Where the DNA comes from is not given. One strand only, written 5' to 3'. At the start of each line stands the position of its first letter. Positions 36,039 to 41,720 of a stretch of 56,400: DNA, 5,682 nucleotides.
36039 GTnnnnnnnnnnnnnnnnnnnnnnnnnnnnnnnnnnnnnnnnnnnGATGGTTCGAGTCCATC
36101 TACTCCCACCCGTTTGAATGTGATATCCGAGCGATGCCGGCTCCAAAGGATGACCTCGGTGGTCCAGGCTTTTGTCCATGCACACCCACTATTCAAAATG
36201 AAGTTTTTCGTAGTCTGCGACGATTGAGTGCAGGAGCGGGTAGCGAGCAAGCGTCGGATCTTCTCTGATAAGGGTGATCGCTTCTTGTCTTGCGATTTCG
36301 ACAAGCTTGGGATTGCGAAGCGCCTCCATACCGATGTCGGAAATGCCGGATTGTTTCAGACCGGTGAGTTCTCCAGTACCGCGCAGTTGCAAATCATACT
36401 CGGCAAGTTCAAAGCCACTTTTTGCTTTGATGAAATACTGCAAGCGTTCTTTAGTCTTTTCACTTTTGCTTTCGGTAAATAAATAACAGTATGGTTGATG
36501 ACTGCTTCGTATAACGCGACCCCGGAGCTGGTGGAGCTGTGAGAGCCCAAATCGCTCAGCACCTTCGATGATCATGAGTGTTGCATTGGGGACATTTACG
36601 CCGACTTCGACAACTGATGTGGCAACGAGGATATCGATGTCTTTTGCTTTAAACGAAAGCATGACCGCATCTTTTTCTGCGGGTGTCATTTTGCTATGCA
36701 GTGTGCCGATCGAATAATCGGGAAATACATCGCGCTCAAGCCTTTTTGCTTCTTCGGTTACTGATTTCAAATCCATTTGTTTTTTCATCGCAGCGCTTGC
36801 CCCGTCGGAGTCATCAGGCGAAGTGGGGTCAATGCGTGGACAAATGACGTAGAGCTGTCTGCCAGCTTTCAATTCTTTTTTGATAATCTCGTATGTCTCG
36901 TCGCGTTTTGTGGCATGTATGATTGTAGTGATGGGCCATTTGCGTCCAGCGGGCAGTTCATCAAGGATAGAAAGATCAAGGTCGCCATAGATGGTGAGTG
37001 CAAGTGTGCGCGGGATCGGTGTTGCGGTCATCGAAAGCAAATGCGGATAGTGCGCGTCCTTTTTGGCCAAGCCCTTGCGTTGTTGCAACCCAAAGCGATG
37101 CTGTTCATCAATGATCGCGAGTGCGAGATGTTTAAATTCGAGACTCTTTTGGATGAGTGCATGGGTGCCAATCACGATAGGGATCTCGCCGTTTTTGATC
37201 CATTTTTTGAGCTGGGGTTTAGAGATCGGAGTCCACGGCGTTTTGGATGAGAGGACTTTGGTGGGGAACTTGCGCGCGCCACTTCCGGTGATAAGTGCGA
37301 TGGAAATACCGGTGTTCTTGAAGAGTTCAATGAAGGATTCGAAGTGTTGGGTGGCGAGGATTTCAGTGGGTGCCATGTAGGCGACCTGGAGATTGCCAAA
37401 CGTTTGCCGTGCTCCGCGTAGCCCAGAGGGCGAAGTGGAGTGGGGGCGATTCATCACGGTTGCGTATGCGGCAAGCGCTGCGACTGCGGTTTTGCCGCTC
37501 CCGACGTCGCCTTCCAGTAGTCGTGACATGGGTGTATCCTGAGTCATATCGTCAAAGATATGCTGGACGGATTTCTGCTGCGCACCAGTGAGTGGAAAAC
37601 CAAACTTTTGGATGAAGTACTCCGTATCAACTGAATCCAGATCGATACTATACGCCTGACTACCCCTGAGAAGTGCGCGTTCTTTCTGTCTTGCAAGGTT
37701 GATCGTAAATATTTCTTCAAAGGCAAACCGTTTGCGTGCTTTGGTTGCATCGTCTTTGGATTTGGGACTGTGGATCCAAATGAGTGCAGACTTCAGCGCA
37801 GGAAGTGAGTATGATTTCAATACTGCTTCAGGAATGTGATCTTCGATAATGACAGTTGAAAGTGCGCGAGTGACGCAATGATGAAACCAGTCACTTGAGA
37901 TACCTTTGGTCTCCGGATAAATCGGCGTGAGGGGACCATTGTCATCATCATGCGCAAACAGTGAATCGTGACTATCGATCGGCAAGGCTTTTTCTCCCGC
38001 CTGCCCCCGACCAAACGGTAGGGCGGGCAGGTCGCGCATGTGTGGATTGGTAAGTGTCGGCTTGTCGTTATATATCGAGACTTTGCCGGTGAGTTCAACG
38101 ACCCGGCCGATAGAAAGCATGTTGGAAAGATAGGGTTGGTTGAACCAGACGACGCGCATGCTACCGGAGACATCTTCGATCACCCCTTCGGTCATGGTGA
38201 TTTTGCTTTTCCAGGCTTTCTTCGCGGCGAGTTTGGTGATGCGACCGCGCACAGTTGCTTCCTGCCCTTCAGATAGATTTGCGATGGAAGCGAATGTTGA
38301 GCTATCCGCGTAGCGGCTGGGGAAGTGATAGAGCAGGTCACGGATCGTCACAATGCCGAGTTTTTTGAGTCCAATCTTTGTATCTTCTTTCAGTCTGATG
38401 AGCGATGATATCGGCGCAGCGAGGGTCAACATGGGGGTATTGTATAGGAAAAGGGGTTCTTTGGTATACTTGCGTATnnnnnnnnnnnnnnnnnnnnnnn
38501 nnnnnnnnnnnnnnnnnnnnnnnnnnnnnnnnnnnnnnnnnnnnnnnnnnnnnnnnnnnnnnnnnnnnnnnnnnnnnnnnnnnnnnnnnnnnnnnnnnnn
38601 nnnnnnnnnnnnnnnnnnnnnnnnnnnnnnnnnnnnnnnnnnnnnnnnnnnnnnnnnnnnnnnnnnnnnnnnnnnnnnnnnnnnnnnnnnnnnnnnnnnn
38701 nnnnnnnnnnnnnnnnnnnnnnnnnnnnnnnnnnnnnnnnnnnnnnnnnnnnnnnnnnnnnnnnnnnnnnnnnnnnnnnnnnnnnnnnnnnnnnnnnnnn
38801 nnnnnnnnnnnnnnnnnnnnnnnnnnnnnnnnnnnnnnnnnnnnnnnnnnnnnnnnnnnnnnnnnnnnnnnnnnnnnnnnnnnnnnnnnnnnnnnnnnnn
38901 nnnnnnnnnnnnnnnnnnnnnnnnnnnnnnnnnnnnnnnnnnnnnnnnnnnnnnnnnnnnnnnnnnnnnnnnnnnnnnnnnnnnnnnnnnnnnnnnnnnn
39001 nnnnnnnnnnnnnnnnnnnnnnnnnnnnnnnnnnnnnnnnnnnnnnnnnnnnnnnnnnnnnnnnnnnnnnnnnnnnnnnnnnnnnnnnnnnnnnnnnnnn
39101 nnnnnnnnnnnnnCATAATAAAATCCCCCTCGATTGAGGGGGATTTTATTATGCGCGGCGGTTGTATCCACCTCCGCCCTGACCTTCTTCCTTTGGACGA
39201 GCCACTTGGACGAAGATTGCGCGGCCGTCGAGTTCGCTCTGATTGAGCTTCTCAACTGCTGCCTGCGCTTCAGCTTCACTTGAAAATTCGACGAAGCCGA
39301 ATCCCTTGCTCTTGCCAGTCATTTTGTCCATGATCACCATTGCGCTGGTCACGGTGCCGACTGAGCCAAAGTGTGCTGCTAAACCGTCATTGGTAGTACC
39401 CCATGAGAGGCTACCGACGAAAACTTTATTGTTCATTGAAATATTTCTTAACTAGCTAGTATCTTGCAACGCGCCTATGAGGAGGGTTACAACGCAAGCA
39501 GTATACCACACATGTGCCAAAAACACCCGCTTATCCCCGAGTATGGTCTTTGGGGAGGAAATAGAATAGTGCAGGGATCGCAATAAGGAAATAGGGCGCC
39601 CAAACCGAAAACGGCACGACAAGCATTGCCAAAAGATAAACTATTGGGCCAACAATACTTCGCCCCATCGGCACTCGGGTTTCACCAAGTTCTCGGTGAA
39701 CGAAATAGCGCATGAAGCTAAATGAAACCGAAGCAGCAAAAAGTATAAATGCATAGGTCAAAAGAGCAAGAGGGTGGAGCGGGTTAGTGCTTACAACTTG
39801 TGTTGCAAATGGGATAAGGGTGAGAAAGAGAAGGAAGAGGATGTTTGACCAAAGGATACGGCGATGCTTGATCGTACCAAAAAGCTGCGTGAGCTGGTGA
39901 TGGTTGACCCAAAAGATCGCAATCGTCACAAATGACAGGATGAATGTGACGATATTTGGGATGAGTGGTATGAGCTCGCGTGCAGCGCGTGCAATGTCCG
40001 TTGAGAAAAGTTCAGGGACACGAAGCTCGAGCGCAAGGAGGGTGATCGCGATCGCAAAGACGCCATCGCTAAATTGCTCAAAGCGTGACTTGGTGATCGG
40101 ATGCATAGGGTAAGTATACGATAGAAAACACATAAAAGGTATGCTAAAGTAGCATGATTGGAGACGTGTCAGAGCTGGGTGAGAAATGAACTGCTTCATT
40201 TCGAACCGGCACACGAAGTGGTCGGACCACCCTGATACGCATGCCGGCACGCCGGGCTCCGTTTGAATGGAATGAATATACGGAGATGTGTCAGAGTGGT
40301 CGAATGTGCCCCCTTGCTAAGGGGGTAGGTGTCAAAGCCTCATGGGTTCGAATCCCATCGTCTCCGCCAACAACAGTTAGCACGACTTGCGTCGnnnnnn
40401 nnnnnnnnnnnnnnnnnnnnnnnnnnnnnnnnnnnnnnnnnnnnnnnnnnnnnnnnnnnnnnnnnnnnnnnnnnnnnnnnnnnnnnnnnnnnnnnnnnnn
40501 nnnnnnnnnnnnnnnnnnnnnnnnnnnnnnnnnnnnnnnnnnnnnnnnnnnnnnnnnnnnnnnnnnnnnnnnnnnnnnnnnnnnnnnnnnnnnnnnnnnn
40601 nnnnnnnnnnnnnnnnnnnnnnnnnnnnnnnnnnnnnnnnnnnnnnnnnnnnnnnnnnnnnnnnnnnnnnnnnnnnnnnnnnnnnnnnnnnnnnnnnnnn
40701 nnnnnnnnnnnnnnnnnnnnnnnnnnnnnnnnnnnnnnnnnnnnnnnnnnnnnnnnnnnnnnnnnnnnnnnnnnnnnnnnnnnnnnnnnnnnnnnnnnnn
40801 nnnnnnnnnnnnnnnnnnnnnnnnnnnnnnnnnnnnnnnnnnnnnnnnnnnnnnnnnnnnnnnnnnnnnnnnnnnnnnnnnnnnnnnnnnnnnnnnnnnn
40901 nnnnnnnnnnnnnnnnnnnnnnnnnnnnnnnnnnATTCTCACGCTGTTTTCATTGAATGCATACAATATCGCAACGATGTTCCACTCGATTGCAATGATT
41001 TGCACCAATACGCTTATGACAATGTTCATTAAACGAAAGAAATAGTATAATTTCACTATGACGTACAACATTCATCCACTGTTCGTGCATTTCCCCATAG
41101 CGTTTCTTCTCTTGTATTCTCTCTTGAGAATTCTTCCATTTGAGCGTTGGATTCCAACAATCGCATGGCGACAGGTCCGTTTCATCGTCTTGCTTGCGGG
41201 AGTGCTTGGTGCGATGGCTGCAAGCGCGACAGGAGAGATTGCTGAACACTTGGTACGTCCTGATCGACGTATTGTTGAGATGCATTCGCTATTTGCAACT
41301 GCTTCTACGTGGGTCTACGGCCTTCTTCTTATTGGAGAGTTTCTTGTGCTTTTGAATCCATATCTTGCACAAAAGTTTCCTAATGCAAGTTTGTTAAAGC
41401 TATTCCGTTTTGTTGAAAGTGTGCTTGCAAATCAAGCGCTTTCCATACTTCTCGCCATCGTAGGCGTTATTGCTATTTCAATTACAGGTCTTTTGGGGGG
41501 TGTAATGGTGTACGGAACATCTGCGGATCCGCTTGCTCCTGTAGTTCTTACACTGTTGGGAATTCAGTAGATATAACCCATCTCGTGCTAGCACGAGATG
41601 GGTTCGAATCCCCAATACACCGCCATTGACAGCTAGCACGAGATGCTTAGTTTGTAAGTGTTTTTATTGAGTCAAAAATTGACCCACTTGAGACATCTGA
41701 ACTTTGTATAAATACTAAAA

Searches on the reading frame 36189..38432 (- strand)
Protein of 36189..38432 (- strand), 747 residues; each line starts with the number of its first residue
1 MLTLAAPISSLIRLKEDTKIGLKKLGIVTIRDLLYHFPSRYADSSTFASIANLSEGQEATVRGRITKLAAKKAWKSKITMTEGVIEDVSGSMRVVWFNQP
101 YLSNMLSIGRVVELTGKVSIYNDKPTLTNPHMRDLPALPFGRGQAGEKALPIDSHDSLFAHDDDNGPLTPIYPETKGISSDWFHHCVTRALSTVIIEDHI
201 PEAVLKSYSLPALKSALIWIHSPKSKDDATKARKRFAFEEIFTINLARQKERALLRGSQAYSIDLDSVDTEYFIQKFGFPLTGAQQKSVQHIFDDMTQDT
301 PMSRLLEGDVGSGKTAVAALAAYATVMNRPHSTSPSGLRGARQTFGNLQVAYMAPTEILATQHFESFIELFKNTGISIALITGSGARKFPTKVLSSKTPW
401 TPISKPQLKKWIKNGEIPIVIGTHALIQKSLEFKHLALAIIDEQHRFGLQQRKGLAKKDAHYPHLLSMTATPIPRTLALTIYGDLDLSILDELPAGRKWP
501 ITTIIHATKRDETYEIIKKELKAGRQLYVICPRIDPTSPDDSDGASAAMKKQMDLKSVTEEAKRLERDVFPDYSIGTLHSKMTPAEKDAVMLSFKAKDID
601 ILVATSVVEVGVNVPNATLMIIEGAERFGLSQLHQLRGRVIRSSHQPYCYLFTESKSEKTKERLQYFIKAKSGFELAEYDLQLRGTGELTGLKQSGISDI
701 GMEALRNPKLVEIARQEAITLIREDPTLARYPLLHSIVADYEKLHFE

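Call 8: search_protein_families(library=pfam, proteins=[window:36189-38432:-], max_evalue=0.001)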
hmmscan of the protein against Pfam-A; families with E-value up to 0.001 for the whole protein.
window:36189-38432:- (747 aa): 7 families
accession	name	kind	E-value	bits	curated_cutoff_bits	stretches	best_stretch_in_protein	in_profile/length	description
PF00270.35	DEAD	-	3.2e-20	73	26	1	284-477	3-164/167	DEAD/DEAH box helicase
PF17191.10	RecG_wedge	-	6.4e-18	65.3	23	1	22-132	16-125/162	RecG wedge domain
PF00271.37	Helicase_C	-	3.8e-17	63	23.5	1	562-643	31-109/110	Helicase conserved C-terminal domain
PF01336.31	tRNA_anti-codon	-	2.7e-09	37.3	27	1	60-135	2-75/75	OB-fold nucleic acid binding domain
PF19833.4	RecG_dom3_C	-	9.1e-09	35.7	26.8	1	672-729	3-62/87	ATP-dependent DNA helicase RecG, domain 3, C-terminal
PF04851.21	ResIII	-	2.8e-08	34.3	22.5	1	284-472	7-162/164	Type III restriction enzyme, res subunit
PF22590.2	Cas3-like_C_2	-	0.00089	20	27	0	572-644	29-105/106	CRISPR-associated nuclease/helicase Cas3, C-terminal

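Call 13: find_related_loci(query=window:36189-38432:-, collection=genome_contigs, flank=10000)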
Query window:36189-38432:- (747 aa) in genome_contigs; peptide patterns used: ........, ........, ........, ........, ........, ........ (x = any residue, [..] = any of these).
177 stretches matched a pattern; 130 encode a relative of the query (tblastn E <= 1e-3); the best 80 are kept; 80 distinct loci.
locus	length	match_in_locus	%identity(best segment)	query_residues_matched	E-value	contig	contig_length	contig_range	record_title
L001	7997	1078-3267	75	1-747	0e+0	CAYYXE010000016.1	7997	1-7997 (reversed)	MAG TPA_asm: uncultured Candidatus Saccharibacteria bacterium isolate SRP133034_co1_65 genome assembly, contig: NODE_784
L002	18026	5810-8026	72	1-747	0e+0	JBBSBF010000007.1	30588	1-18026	MAG: Candidatus Paceibacteria bacterium isolate La6_metabat2.104 La6_metabat2.104_K_3653484_L_30588_cov_12.9929, whole g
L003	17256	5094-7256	70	1-747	0e+0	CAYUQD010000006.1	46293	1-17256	MAG TPA_asm: uncultured Candidatus Saccharibacteria bacterium isolate SRP285395_co2_363 genome assembly, contig: NODE_11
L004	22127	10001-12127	72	13-747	0e+0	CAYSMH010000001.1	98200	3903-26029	MAG TPA_asm: uncultured Candidatus Saccharibacteria bacterium isolate SRP286056_co3_445 genome assembly, contig: NODE_61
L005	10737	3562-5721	71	1-747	0e+0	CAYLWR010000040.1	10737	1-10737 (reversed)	MAG TPA_asm: uncultured Candidatus Saccharibacteria bacterium isolate SRP135725_co2_473 genome assembly, contig: k141_37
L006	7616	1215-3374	70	1-747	0e+0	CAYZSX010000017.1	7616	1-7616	MAG TPA_asm: uncultured Candidatus Saccharibacteria bacterium isolate SRP133034_co1_51 genome assembly, contig: NODE_832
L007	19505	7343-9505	70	1-747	0e+0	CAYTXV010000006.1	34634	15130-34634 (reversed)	MAG TPA_asm: uncultured Candidatus Saccharibacteria bacterium isolate SRP296810_co1_172 genome assembly, contig: NODE_11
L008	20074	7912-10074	70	1-747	0e+0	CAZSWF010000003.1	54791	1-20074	MAG TPA_asm: uncultured Candidatus Saccharibacteria bacterium isolate SRP286056_co3_87 genome assembly, contig: NODE_286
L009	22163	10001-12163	67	1-747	0e+0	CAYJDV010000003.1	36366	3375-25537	MAG TPA_asm: uncultured Candidatus Saccharibacteria bacterium isolate ERP123247_co1_29 genome assembly, contig: NODE_695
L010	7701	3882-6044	67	1-747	0e+0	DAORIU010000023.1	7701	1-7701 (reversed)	MAG TPA_asm: Candidatus Paceibacterota bacterium isolate AMR_MDS_5569 NODE_1690_length_7701_cov_7.443500, whole genome s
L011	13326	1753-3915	67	1-747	0e+0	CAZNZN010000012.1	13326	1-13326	MAG TPA_asm: uncultured Candidatus Saccharibacteria bacterium isolate SRP135725_co1_383 genome assembly, contig: NODE_63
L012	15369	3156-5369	66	1-747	0e+0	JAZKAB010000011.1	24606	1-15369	MAG: Patescibacteria group bacterium isolate ADI_H3L2_1_122_18_3-bin004 ADIH3L21_B004_0_000000000011, whole genome shotg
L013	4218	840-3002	66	1-747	0e+0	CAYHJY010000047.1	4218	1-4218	MAG TPA_asm: uncultured Candidatus Saccharibacteria bacterium isolate ERP119705_co13_506 genome assembly, contig: NODE_2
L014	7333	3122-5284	67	1-747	0e+0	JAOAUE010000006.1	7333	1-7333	MAG: Candidatus Paceibacterota bacterium isolate AF21_PE0_T2_S1_39_14 T2_S1_13146_length_7333_cov_7, whole genome shotgu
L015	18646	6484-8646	67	1-747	0e+0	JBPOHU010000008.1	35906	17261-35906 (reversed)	MAG: Candidatus Nomurabacteria bacterium isolate MAG_26 c_000000384640, whole genome shotgun sequence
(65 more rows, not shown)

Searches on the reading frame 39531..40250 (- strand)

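Call 8: search_protein_families(library=pfam, proteins=[window:39531-40250:-], max_evalue=0.001)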
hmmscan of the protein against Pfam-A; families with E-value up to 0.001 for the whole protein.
window:39531-40250:- (239 aa): 1 family
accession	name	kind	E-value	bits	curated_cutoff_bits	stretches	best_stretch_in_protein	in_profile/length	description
PF06736.16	TMEM175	-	4.7e-24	85.1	25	1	56-147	1-88/88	Endosomal/lysosomal potassium channel TMEM175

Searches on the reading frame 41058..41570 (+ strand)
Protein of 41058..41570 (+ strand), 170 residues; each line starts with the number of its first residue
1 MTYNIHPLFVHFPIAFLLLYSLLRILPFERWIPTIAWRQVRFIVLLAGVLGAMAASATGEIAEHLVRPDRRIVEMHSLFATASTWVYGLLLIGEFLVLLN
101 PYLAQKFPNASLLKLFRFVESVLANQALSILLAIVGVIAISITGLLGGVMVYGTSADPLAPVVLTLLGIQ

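Call 6: search_protein_families(library=pfam, proteins=[window:41058-41570:+], max_evalue=0.01)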
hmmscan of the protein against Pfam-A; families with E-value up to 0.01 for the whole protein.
window:41058-41570:+ (170 aa): 1 family
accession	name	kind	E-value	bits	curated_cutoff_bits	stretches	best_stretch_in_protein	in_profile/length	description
PF09990.14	DUF2231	-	8e-10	39.4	26.4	1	4-153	3-132/139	Predicted membrane protein (DUF2231)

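Call 7: search_protein_families(library=ncbifam, proteins=[window:41058-41570:+], max_evalue=0.01)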
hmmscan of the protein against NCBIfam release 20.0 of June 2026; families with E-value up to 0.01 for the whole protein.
window:41058-41570:+ (170 aa): 0 families

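Call 90: search_protein_families(library=ncbifam, proteins=[window:41058-41570:+], max_evalue=0.001)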
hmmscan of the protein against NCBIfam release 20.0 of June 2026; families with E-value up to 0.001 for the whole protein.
window:41058-41570:+ (170 aa): 0 families
